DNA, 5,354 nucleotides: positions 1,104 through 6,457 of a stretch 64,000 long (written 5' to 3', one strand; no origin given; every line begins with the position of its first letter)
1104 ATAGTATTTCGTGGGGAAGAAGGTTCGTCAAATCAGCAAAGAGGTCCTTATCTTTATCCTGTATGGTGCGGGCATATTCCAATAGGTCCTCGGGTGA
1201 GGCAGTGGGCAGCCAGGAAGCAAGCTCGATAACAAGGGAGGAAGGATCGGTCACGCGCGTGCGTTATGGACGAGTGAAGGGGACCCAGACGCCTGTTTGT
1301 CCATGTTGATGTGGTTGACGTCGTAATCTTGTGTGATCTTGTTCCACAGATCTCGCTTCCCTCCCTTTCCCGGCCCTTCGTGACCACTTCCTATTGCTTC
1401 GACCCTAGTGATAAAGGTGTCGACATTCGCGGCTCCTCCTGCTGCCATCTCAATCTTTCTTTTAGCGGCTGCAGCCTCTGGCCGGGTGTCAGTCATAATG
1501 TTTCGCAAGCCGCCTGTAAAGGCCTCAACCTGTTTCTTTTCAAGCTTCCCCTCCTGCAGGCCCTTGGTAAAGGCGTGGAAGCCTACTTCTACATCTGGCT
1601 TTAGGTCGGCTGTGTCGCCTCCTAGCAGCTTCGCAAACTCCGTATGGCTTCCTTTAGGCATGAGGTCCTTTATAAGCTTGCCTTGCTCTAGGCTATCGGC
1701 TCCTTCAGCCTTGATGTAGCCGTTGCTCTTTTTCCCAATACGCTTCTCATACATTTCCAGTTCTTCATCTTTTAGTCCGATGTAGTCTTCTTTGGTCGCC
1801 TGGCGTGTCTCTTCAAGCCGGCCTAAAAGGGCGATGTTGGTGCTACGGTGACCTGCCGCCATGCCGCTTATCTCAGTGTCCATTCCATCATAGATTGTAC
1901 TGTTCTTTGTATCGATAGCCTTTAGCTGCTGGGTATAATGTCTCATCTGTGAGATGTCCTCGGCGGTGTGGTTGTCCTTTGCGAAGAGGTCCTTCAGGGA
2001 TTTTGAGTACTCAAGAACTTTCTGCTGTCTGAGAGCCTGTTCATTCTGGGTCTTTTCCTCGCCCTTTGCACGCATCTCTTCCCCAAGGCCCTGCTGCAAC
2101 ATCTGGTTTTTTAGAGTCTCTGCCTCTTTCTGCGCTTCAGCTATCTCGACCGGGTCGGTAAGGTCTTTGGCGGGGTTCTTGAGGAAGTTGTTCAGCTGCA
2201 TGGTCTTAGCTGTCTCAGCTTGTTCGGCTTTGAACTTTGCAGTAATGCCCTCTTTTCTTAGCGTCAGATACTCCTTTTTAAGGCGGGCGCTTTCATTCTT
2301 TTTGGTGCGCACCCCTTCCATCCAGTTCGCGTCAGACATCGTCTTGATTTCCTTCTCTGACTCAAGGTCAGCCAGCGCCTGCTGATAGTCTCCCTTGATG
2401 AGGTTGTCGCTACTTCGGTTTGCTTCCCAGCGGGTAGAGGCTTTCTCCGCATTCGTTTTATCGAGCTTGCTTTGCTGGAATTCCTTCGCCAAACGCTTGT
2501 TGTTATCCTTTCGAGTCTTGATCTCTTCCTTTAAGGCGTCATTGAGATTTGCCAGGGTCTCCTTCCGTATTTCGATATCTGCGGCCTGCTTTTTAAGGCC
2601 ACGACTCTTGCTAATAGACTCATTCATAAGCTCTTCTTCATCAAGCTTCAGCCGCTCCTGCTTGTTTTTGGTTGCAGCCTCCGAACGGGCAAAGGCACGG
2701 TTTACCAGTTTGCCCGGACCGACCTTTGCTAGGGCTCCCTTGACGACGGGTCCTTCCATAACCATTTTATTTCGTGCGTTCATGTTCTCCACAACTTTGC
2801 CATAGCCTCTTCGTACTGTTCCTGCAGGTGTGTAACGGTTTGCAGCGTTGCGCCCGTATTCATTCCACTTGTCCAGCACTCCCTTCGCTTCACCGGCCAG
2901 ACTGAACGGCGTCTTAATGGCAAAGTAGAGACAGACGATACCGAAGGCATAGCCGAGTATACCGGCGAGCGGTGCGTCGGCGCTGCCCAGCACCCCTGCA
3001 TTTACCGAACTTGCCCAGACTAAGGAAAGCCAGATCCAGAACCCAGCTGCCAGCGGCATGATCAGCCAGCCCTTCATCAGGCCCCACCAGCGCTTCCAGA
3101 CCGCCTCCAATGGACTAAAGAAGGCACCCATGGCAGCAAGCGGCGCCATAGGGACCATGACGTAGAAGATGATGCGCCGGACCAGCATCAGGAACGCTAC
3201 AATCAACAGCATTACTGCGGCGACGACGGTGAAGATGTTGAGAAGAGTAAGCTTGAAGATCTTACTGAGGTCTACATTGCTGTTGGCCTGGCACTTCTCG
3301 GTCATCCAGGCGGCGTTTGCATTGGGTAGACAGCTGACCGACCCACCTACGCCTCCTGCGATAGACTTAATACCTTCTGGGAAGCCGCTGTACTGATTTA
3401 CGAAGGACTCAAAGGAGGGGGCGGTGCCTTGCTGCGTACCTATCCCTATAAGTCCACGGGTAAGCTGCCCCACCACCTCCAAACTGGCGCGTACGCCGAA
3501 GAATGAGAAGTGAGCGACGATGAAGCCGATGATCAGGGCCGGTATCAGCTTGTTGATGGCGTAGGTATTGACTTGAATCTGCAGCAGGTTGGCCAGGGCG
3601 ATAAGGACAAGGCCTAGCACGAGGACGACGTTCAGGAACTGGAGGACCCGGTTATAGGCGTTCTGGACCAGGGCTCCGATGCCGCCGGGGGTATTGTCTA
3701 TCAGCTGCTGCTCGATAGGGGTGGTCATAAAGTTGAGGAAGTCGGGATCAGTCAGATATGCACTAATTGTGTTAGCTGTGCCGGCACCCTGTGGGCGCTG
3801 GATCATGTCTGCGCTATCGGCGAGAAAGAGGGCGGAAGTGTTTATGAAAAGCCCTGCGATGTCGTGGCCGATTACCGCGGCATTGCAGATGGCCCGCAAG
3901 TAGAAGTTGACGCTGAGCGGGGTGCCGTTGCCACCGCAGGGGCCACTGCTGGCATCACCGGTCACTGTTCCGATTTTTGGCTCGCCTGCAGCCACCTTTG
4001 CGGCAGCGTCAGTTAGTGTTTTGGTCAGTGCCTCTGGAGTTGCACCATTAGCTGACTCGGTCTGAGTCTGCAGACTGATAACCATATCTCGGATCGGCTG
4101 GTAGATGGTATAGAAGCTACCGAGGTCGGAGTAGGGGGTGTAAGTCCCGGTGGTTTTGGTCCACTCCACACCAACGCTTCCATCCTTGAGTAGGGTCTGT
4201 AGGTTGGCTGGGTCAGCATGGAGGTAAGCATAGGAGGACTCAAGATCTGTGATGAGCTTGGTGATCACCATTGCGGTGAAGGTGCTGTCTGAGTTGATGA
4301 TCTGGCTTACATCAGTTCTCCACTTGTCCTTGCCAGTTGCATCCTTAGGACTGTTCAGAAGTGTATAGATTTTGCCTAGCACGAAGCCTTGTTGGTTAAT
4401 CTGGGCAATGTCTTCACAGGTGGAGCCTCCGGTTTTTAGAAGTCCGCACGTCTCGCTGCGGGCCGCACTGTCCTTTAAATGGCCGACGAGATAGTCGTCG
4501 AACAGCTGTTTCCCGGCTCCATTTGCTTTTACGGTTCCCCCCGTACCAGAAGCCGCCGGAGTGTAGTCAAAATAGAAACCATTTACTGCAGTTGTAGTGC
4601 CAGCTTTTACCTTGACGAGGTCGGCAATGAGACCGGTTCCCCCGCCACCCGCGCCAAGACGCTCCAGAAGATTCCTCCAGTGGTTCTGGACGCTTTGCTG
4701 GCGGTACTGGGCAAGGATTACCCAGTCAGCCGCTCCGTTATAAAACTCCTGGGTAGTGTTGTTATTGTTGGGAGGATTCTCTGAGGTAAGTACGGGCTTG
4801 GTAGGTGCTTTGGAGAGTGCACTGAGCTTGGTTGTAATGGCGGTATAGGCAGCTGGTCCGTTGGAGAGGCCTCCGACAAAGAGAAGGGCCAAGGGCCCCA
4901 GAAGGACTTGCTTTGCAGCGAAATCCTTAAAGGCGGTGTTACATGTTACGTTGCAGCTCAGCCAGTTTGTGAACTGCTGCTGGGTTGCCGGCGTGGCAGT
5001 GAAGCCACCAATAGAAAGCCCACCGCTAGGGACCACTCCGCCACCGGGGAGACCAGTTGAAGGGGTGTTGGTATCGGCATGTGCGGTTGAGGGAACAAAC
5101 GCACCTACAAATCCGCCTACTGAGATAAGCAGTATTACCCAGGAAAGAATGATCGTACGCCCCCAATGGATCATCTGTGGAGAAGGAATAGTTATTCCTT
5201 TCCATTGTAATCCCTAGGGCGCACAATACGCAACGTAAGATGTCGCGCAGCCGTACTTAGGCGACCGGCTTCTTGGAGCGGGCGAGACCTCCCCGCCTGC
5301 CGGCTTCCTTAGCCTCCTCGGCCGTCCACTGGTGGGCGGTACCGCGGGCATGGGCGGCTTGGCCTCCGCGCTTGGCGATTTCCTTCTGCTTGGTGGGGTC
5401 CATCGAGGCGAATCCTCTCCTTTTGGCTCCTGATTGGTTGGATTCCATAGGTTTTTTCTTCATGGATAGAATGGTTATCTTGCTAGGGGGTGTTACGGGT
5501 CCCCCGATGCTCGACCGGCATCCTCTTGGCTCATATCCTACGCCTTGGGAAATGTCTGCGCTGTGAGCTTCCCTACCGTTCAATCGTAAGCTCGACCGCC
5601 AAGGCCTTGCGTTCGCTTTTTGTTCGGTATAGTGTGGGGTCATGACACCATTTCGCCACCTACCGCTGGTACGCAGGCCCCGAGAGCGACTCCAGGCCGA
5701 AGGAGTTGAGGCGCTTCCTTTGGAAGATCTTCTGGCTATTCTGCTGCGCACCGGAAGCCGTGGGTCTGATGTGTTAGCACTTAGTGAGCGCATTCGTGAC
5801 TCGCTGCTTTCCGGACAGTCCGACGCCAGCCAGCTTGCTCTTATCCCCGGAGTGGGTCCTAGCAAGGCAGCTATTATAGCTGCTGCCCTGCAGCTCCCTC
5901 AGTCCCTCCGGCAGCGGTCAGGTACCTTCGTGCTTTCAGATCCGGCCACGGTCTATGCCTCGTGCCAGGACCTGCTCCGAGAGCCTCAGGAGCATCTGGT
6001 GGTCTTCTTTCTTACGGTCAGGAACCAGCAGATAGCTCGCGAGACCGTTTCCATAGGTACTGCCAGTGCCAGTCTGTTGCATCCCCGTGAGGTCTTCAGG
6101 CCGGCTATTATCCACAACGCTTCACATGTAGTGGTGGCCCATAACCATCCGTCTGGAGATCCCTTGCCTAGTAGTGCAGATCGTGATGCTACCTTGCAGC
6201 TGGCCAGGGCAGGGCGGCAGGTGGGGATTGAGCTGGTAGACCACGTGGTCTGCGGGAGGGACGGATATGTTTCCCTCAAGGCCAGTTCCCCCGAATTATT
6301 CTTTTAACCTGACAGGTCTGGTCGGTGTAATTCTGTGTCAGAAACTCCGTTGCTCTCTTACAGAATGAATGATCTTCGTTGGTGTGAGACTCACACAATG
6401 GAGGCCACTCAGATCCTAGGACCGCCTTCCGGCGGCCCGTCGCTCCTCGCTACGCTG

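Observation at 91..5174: Two-gene operon: 1307-aa VirB6/TrbL-like membrane protein with giant coiled-coil tail + coupled 387-aa partner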

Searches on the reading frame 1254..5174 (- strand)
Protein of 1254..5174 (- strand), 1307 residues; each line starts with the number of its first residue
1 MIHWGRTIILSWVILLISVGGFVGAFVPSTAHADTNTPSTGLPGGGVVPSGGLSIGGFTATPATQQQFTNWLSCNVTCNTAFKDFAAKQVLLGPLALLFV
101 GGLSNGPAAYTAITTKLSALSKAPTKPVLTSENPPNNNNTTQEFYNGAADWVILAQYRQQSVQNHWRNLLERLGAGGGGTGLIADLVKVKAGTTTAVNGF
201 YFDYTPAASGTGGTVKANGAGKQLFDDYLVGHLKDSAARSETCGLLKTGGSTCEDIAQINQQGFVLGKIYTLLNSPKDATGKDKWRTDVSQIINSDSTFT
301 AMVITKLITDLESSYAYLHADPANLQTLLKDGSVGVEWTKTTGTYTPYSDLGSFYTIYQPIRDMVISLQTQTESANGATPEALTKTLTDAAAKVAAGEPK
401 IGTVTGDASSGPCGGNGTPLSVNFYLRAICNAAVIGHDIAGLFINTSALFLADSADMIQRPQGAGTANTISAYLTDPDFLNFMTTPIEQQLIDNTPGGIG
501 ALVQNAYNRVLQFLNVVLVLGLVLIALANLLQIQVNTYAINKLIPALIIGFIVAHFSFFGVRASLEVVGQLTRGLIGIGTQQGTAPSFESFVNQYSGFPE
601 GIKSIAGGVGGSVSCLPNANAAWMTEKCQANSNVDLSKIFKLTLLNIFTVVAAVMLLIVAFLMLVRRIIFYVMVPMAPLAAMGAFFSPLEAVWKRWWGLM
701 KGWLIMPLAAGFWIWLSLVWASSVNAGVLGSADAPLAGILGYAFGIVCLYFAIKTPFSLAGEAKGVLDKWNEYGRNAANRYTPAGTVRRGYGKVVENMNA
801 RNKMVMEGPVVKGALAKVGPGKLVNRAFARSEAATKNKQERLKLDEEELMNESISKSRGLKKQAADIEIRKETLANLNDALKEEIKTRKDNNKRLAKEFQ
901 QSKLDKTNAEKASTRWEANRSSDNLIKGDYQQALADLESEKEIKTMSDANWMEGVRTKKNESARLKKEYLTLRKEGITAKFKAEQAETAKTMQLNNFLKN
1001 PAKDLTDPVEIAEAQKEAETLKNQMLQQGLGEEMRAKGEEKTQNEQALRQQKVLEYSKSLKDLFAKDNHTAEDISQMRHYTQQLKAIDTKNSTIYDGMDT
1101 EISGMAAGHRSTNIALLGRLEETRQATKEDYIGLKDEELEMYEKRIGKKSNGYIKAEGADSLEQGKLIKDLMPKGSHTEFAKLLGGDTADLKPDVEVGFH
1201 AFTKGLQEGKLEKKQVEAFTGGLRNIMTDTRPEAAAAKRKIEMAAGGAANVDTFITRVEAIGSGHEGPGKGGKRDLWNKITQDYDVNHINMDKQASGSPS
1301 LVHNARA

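Call 3: search_protein_families(library=pfam, proteins=[window:1254-5174:-], max_evalue=1)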
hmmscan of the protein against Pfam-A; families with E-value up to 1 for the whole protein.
window:1254-5174:- (1307 aa): 0 families

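Call 4: search_protein_families(library=ncbifam, proteins=[window:1254-5174:-], max_evalue=1)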
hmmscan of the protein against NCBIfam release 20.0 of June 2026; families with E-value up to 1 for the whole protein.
window:1254-5174:- (1307 aa): 1 family
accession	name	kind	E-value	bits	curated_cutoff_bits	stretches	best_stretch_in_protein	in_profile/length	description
NF008600.0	PRK11568.1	equivalog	0.21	11.1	298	1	175-223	76-122/204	IMPACT family protein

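Call 5: search_protein_families(library=phrogs, proteins=[window:1254-5174:-], max_evalue=1)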
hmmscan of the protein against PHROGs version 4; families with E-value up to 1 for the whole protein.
window:1254-5174:- (1307 aa): 1 family
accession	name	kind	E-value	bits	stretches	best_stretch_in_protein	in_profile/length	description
phrog_37042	-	unknown function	0.17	12.9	1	831-911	17-99/134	-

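Call 10: find_homologous_proteins(query=window:1254-5174:-, max_evalue=0.001)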
Query window:1254-5174:- (1307 aa): 1 proteins with E <= 0.001 among 8000 candidates.
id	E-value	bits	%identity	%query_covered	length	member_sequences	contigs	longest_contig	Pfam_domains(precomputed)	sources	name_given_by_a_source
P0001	0.0e+0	2944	100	100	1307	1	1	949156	PF19590.5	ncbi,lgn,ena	ncbi:MAG: hypothetical protein WCO52_01790 [bacterium]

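Call 11: find_encoding_contigs(protein=P0001, flank=10000, max_places=4)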
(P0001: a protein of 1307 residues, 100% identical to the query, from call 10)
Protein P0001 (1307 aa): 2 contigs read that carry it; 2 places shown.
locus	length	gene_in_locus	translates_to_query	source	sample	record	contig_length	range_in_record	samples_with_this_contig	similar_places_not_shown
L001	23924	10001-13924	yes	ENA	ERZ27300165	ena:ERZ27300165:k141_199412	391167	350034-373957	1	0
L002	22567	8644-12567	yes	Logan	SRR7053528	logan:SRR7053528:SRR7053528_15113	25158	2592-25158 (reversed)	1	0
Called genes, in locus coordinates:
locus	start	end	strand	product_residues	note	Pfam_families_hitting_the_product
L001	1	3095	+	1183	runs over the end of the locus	PF14890:Intein_splicing, PF14528:LAGLIDADG_3, PF01381:HTH_3, PF13560:HTH_31, PF17757:UvrB_inter, PF27431:UvrB_3rd, PF00271:Helicase_C, PF12344:UvrB, +3 more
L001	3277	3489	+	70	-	-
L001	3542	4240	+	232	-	PF01386:Ribosomal_L25p, PF14693:Ribosomal_TL5_C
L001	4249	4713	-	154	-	-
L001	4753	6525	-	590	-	PF07973:tRNA_SAD, PF00587:tRNA-synt_2b, PF03129:HGTP_anticodon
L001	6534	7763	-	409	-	PF00464:SHMT, PF00155:Aminotran_1_2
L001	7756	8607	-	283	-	PF00763:THF_DHG_CYH, PF02882:THF_DHG_CYH_C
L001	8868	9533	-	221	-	PF20582:UPF0758_N, PF04002:RadC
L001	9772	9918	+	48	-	PF10685:KGG (faint)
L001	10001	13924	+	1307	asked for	PF19590:TrbL_3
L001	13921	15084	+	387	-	-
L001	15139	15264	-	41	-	-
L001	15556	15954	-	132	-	PF08570:DUF1761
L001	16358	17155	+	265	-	PF03372:Exo_endo_phos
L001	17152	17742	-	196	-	-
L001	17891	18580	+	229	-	PF13489:Methyltransf_23, PF13649:Methyltransf_25 (weak), PF08241:Methyltransf_11 (weak), PF08242:Methyltransf_12 (weak)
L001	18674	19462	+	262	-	PF01789:PsbP (faint), PF26056:DUF8017 (faint)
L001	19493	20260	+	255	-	-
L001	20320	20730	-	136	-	PF13470:PIN_3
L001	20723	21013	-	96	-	PF02604:PhdYeFM_antitox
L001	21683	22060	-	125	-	-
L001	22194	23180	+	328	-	-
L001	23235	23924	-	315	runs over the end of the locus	PF02585:PIG-L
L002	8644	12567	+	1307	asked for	PF19590:TrbL_3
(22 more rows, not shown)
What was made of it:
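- Precomputed PF19590 TrbL_3 label on the protein (calls 10, 11). A PIN/PhdYeFM toxin-antitoxin pair lies about 5 kb downstream (call 11).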

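Call 19: search_solved_structures(query=window:1254-5174:-, max_evalue=1)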
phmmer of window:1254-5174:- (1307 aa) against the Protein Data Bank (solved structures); distinct sequences matched with E-value up to 1: 0.

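Call 36: search_protein_families(library=pfam, alignment_id=A1, max_evalue=0.01)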
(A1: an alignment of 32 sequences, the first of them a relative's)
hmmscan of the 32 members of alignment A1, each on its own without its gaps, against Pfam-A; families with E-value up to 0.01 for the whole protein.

A. member 1, P0001 (1307 aa): 0 families

B. families by the number of members that match (of 32 scanned): 3 families
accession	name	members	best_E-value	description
PF04610.19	TrbL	5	2.5e-05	TrbL/VirB6 plasmid conjugal transfer protein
PF02275.23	CBAH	1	0.00062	Linear amide C-N hydrolases, choloylglycine hydrolase family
PF19597.4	TrbL_4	1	0.0024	Conjugal transfer protein TrbL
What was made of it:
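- On VirB6/TrbL superfamily: Pfam TrbL matches 5 of 32 relatives (call 36).
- Pfam TrbL in 5 of 32 relatives and TrbL_4 in 1 of 32 (call 36).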

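Call 63: list_cluster_members(proteins=[P0001, P0002, P0003, P0004, P0005, P0006, P0007, P0056, P0080, P0101])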
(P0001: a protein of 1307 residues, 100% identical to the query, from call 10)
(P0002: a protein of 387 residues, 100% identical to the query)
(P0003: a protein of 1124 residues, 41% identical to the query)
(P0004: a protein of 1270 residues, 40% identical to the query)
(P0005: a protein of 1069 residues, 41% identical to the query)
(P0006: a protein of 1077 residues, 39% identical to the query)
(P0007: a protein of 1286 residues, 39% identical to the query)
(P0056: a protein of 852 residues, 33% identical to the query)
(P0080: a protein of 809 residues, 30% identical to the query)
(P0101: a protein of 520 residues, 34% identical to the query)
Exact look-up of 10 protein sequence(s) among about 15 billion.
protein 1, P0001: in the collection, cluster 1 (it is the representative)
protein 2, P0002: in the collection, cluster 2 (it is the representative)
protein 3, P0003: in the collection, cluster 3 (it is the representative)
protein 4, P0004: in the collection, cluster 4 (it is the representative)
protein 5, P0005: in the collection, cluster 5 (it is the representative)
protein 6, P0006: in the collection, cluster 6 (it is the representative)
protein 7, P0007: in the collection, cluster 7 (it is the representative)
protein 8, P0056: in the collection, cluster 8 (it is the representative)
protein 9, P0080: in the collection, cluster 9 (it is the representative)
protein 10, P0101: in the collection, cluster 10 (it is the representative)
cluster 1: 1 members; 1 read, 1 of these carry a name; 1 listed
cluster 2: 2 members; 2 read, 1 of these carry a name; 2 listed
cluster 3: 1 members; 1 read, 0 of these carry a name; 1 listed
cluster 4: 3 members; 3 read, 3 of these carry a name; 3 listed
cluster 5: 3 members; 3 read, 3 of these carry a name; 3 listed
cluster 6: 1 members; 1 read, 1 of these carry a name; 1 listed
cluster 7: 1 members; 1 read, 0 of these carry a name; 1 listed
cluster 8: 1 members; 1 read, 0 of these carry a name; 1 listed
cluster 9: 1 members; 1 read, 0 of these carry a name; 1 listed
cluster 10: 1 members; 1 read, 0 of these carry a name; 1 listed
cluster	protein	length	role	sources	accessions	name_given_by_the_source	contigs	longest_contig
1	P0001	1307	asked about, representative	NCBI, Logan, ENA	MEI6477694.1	MAG: hypothetical protein WCO52_01790 [bacterium]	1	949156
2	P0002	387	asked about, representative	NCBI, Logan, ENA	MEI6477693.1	MAG: hypothetical protein WCO52_01785 [bacterium]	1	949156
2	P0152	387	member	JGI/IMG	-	-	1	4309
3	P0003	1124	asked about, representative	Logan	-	-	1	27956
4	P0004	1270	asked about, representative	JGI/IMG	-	hypothetical protein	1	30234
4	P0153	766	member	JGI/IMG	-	hypothetical protein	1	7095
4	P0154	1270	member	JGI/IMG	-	hypothetical protein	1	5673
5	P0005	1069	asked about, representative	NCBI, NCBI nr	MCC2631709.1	MAG: hypothetical protein K0S20_408 [Patescibacteria group bacterium] | hypothetical protein [Patescibacteria group bacterium]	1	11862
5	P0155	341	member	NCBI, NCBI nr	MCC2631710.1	MAG: hypothetical protein K0S20_409 [Patescibacteria group bacterium] | hypothetical protein [Patescibacteria group bacterium]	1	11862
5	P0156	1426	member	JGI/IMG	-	hypothetical protein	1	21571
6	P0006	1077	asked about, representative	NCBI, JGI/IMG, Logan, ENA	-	hypothetical protein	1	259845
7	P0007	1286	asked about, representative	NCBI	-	-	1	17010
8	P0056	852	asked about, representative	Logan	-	-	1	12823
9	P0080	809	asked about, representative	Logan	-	-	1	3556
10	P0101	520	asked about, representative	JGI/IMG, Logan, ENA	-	-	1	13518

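Call 85: search_protein_families(library=pfam, proteins=[L001:17152-17739:-, L001:19493-20257:+, L001:22194-23177:+], max_evalue=0.001)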
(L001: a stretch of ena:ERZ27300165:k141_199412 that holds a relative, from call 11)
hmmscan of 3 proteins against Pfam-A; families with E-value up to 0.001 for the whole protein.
L001:17152-17739:- (195 aa): 0 families

L001:19493-20257:+ (255 aa): 0 families

L001:22194-23177:+ (328 aa): 0 families

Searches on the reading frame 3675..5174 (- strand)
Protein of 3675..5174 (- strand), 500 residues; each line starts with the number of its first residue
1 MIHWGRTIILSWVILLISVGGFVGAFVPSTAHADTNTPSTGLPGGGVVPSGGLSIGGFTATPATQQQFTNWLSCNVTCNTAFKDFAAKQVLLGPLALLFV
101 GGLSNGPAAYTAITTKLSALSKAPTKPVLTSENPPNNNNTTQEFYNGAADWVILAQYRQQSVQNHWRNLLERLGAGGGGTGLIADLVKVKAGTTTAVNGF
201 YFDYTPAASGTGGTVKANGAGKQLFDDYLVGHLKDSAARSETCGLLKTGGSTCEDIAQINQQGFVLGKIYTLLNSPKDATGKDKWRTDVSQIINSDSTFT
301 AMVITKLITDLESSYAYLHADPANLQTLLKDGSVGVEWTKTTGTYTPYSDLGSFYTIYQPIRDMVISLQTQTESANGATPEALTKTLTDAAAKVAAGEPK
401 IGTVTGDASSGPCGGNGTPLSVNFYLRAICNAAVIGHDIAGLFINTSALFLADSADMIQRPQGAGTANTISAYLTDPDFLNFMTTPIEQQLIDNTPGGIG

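Call 13: search_protein_families(library=pfam, proteins=[window:3675-5174:-], max_evalue=10)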
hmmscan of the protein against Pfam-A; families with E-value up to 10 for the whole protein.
window:3675-5174:- (500 aa): 0 families

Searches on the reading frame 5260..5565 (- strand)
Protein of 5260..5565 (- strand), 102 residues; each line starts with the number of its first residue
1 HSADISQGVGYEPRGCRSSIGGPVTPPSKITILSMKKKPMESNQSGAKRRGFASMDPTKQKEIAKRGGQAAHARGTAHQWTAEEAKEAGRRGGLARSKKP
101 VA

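Call 3: search_protein_families(library=pfam, proteins=[window:5260-5565:-], max_evalue=1)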
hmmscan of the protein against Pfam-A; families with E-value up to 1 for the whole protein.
window:5260-5565:- (102 aa): 2 families
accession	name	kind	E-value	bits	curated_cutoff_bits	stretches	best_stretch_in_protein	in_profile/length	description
PF10685.14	KGG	-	8.2e-08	32.8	20.4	1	51-72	1-22/22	Stress-induced bacterial acidophilic repeat motif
PF12091.13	DUF3567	-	0.11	13.2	25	1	39-86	20-67/89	Protein of unknown function (DUF3567)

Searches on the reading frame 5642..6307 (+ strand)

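Call 3: search_protein_families(library=pfam, proteins=[window:5642-6307:+], max_evalue=1)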
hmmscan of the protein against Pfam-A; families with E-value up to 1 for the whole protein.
window:5642-6307:+ (221 aa): 5 families
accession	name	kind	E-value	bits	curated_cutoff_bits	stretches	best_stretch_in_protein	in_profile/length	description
PF04002.20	RadC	-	1.1e-36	125.9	22.1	1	99-214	2-118/121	RadC-like JAB domain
PF20582.4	UPF0758_N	-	9.3e-15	54.9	27.1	1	6-77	3-77/77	UPF0758 N-terminal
PF14464.11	Prok-JAB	-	0.0055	17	25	1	146-186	56-92/114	Prokaryotic homologs of the JAB domain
PF00633.29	HHH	-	0.02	15.2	24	1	63-80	11-28/30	Helix-hairpin-helix motif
PF11528.13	DUF3224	-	0.025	14.8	25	1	57-106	38-85/126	Protein of unknown function (DUF3224)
